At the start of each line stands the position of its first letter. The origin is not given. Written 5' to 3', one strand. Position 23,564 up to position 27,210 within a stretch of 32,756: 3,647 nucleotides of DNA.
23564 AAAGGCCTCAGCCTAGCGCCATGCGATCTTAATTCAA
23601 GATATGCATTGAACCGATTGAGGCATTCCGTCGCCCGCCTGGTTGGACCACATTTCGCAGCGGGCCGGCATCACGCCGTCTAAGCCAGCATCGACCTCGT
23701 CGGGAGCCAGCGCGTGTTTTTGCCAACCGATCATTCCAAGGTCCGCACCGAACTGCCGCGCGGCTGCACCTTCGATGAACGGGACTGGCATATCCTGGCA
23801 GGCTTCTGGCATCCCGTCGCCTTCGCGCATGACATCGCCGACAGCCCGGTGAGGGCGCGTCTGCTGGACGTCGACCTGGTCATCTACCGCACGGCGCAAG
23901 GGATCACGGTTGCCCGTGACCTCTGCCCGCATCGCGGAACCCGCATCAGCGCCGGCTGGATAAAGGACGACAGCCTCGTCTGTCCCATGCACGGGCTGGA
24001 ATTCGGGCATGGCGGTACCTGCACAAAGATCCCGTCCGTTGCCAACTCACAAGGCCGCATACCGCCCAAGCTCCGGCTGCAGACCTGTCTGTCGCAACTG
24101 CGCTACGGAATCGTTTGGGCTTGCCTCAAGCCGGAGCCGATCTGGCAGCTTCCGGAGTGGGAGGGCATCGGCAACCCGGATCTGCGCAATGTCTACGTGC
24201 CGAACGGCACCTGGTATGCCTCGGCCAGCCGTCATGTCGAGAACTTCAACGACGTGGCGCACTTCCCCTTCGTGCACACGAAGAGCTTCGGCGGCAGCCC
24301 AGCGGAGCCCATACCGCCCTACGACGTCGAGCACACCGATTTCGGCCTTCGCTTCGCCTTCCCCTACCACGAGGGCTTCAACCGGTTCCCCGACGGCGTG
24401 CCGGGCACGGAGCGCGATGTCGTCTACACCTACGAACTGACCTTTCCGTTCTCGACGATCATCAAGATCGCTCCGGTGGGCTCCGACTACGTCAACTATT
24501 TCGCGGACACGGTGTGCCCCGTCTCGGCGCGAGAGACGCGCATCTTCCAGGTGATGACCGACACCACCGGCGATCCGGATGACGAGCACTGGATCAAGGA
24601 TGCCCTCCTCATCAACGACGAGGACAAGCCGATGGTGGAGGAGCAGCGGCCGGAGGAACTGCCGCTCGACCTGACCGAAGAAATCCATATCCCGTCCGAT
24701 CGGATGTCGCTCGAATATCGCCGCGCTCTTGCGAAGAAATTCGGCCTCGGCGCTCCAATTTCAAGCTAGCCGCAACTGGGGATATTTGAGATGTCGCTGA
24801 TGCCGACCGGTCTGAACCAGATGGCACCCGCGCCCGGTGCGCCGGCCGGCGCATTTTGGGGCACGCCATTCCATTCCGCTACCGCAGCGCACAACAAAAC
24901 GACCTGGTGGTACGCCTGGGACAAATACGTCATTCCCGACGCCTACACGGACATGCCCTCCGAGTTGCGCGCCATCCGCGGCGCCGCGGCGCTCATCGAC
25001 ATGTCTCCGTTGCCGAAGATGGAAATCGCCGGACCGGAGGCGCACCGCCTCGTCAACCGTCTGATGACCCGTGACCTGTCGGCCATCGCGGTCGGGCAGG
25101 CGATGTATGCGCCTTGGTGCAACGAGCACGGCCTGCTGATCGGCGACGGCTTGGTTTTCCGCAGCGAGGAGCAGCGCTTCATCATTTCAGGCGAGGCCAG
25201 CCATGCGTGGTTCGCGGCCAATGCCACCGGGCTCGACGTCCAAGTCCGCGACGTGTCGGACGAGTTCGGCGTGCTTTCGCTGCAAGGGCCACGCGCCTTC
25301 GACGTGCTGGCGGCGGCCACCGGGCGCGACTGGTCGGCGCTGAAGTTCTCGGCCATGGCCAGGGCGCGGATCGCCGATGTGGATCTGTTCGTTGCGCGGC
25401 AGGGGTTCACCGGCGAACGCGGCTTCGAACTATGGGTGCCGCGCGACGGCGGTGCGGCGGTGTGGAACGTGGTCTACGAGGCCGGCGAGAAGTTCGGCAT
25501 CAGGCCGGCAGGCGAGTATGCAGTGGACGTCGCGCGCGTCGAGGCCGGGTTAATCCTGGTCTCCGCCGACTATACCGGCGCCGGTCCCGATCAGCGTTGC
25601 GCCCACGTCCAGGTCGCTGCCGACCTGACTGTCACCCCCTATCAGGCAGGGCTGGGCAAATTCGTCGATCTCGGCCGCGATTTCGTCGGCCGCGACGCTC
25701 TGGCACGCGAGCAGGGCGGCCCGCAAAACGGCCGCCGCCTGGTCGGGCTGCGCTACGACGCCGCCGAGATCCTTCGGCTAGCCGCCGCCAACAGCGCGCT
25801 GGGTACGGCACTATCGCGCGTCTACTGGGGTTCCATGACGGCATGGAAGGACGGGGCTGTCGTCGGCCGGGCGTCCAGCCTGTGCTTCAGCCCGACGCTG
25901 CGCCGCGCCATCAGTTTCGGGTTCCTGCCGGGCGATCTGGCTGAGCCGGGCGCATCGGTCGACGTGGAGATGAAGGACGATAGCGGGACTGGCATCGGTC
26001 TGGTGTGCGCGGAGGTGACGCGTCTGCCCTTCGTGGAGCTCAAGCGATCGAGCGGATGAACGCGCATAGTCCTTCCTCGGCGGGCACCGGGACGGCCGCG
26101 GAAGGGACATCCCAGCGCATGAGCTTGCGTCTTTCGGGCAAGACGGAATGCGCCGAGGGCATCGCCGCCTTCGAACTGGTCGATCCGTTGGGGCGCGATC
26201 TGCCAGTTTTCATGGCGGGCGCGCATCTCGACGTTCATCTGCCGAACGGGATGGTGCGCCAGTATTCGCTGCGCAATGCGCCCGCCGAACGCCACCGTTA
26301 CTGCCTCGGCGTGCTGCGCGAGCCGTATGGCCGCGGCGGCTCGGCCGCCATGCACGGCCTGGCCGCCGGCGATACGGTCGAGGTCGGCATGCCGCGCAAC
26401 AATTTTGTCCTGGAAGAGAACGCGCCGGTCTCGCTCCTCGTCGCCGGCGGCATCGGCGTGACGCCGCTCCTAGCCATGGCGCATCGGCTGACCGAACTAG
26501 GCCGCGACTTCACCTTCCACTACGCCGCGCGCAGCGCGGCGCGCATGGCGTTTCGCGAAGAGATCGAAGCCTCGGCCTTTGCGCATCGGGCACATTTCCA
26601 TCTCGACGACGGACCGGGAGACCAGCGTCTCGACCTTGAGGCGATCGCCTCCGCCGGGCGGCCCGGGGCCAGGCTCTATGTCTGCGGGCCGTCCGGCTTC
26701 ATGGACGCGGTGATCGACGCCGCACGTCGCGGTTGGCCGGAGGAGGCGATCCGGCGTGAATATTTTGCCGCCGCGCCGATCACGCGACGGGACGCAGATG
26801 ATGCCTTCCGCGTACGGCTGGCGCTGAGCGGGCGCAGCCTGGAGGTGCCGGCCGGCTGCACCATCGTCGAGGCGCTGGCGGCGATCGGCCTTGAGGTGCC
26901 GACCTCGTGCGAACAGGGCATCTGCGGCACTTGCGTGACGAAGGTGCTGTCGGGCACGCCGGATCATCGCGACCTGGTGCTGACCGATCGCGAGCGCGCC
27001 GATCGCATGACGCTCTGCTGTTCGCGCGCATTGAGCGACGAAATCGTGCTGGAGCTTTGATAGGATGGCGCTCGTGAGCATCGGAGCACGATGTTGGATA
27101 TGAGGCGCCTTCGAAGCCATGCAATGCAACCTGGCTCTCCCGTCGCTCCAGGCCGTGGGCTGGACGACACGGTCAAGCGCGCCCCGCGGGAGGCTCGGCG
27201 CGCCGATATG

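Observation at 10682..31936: A 21-kb locus: two outward-facing BMP-family ABC importers bracket both demethylase modules; the substrate may be a methylated purine, nucleoside or similar heterocycle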

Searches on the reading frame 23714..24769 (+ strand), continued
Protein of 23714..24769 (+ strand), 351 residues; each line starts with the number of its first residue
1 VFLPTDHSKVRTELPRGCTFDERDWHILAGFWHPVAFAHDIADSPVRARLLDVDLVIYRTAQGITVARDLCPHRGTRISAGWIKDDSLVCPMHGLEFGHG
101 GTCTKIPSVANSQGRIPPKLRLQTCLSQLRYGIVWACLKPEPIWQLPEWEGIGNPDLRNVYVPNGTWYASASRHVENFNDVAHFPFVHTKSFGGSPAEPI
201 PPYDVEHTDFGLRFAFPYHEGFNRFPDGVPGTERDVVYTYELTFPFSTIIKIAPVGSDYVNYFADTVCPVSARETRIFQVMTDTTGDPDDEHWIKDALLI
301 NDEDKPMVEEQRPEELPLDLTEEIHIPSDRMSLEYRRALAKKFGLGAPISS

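Call 61: search_protein_families(library=ncbifam, proteins=[L089:7547-8926:+], max_evalue=1e-20)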
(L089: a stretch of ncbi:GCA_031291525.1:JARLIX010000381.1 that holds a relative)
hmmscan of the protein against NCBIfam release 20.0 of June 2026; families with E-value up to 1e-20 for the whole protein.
L089:7547-8926:+ (459 aa): 26 families (the best 25 are shown)
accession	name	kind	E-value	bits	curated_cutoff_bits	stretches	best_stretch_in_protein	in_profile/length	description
NF009941.0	PRK13404.1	subfamily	6.1e-224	744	647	1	1-457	2-459/478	dihydropyrimidinase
TIGR02033.1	D-hydantoinase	equivalog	3.3e-160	533.9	393.25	1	6-457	2-452/454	dihydropyrimidinase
TIGR03178.1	allantoinase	equivalog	1.7e-82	277.6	357.85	1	5-450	2-433/441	allantoinase AllB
NF004839.0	PRK06189.1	equivalog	4.2e-81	272.9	631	1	1-447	1-436/451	allantoinase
NF006559.0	PRK09060.1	equivalog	1.1e-76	258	482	1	2-451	4-431/444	dihydroorotase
NF058539.1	ergo_uti2_ErtD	equivalog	3.9e-70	237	650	1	2-457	1-445/449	hydantoin-5-propionate amidohydrolase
NF005960.0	PRK08044.1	equivalog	5.2e-68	229.8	688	1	1-442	1-433/453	allantoinase AllB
NF002668.0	PRK02382.1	equivalog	4.8e-66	223.3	452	1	17-458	10-427/436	dihydroorotase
TIGR00857.1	pyrC_multi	subfamily_domain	1.9e-57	195.1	279.05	1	20-445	5-412/412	dihydroorotase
NF005751.0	PRK07575.1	equivalog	1.3e-56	192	529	1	5-448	5-426/440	dihydroorotase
NF058538.1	ergo_util_ErtD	equivalog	1.6e-56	192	600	1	3-457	1-444/446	hydantoin-5-propionate amidohydrolase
NF006837.0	PRK09357.1-2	equivalog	2.9e-46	157.9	575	1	5-445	3-425/428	dihydroorotase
NF006688.0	PRK09236.1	equivalog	2.1e-41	142.1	535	1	4-449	3-433/444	dihydroorotase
NF006836.0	PRK09357.1-1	equivalog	5.4e-41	140.7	538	1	18-448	14-430/432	dihydroorotase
NF003271.0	PRK04250.1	equivalog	6.8e-41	140.2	405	1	5-451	4-397/407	dihydroorotase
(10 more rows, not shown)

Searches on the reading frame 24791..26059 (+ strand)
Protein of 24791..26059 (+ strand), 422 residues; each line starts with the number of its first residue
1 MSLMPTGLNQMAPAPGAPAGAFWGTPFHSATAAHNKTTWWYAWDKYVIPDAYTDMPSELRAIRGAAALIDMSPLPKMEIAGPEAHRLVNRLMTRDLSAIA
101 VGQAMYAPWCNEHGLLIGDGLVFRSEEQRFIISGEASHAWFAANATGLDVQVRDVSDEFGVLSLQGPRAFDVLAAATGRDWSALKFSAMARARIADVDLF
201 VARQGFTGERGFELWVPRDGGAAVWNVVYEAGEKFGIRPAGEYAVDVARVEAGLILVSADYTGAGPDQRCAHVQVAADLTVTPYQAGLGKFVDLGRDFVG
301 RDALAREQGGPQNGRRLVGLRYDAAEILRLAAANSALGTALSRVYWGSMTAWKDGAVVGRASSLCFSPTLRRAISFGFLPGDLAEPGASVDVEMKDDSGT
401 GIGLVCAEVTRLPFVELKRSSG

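Call 4: search_protein_families(library=pfam, proteins=[window:24791-26059:+])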
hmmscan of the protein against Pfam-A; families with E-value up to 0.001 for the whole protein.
window:24791-26059:+ (422 aa): 2 families
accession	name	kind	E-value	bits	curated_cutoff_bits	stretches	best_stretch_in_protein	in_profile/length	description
PF01571.26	GCV_T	-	2.3e-56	191.3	25.6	1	40-262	12-242/255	Aminomethyltransferase folate-binding domain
PF08669.17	GCV_T_C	-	1.6e-10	41.2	25.9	1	345-415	15-79/80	Glycine cleavage T-protein C-terminal barrel domain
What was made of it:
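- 24791..26059 (+): GcvT-like folate-binding aminomethyltransferase-fold protein. Probably traps formaldehyde as methylene-THF (inferred). GCV_T, 191 bits, and GCV_T_C (call 4).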

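Call 6: search_protein_families(library=ncbifam, proteins=[window:24791-26059:+], max_evalue=0.00001)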
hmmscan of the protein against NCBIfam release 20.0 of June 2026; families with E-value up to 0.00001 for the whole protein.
window:24791-26059:+ (422 aa): 9 families
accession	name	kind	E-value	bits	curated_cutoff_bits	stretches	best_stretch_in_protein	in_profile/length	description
NF053776.1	TmaoDeMthMsil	equivalog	2e-58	198.6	1100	1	25-419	388-758/763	trimethylamine N-oxide demethylase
NF001567.0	PRK00389.1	subfamily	2.5e-56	191.2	300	1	42-416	21-354/359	glycine cleavage system aminomethyltransferase GcvT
TIGR01372.1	soxA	subfamily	1e-42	146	1164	1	39-397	633-975/996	sarcosine oxidase subunit alpha family protein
TIGR00528.1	gcvT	equivalog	1e-41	143.1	235.85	1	38-397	15-348/362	glycine cleavage system aminomethyltransferase GcvT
NF009133.0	PRK12486.1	equivalog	4.5e-35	121.3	410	1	25-397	15-357/369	dimethylsulfoniopropionate demethylase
NF010093.0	PRK13579.1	equivalog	1.1e-32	113.3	459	1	58-416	44-365/371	glycine cleavage system aminomethyltransferase GcvT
NF047885.1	VanMgalDeMLigM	equivalog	5.3e-31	108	580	1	47-333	27-346/461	vanillate/3-O-methylgallate O-demethylase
NF047633.1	SyrngDmethDesA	equivalog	1.1e-29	103.3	800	2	48-256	29-251/453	syringate O-demethylase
TIGR01375.1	soxG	subfamily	5e-07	29.7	143.95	0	35-105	33-111/152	sarcosine oxidase subunit gamma family protein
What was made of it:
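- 24791..26059 (+): No NCBIfam equivalog reached (call 6).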

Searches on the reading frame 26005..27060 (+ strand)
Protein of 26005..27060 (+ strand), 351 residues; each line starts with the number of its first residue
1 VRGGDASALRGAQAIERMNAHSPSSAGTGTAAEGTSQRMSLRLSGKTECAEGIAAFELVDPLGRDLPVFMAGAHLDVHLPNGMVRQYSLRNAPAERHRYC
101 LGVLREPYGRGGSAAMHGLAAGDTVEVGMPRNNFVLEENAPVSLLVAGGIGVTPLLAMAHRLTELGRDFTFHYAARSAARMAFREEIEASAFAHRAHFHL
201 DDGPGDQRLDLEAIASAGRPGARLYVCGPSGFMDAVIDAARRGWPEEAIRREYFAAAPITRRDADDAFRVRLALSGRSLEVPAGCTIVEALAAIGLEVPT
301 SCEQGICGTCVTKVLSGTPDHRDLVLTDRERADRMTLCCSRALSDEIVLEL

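Call 4: search_protein_families(library=pfam, proteins=[window:26005-27060:+])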
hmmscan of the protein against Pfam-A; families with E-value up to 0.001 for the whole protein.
window:26005-27060:+ (351 aa): 4 families
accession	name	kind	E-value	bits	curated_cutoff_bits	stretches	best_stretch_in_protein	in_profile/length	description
PF00111.32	Fer2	-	4e-13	49.6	21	1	275-340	6-74/77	2Fe-2S iron-sulfur cluster binding domain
PF00175.26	NAD_binding_1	-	1.7e-07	32.3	22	1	145-236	1-107/109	Oxidoreductase NAD-binding domain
PF22290.1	DmmA-like_N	-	2.8e-06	28.2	33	1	132-243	10-118/124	Dimethylamine monooxygenase subunit DmmA-like, N-terminal domain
PF13510.11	Fer2_4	-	0.00022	21.6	22.8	1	270-304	4-38/82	2Fe-2S iron-sulfur cluster binding domain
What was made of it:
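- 26056..27060 (+): Module B reductase (FNR-like domain plus plant-type ferredoxin). NAD_binding_1 and Fer2 (call 4).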

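Call 6: search_protein_families(library=ncbifam, proteins=[window:26005-27060:+], max_evalue=0.00001)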
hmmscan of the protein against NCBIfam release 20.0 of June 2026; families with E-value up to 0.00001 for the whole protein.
window:26005-27060:+ (351 aa): 12 families
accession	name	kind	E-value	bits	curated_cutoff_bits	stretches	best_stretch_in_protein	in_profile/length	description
NF007964.0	PRK10684.1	equivalog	7.7e-25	87.5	383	1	80-349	50-332/333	NADH oxidoreductase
NF009805.0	PRK13289.1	equivalog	2.8e-24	85.8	432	1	39-256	155-394/399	NO-inducible flavohemoprotein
TIGR02160.1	PA_CoA_Oxy5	hypoth_equivalog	5.7e-22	78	420.8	2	224-349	210-349/352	1,2-phenylacetyl-CoA epoxidase subunit PaaE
NF058606.1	GlBtMonoRdsGbcB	equivalog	1.4e-21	76.8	500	2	256-350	266-361/362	glycine betaine monooxygenase reductase subunit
NF040810.1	BenC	equivalog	6.1e-17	61.8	430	1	63-191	128-258/333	benzoate 1,2-dioxygenase electron transfer component BenC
NF045803.1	MethMoxFADbindMmoC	equivalog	3e-13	49.3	500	1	69-166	140-239/343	aromatic/alkene monooxygenase hydroxylase FAD-binding subunit MmoC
NF000796.0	PRK00054.1-1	equivalog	6.2e-11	42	224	1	113-241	64-190/254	dihydroorotate dehydrogenase electron transfer subunit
NF008822.0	PRK11872.1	equivalog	2.1e-10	40.1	402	0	69-191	137-262/341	anthranilate 1,2-dioxygenase electron transfer component AntC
TIGR01941.1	nqrF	equivalog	9.9e-10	37.9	295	0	82-190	204-323/405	NADH:ubiquinone reductase (Na(+)-transporting) subunit F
NF004317.0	PRK05713.1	equivalog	2.8e-09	36.7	338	1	272-350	4-83/312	iron-sulfur-binding ferredoxin reductase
TIGR02008.1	fdx_plant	subfamily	1.5e-06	27.9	81.15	1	271-340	6-79/97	ferredoxin [2Fe-2S]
NF000799.0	PRK00054.1-4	equivalog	1.8e-06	27.2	314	1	114-237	79-203/258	dihydroorotate dehydrogenase electron transfer subunit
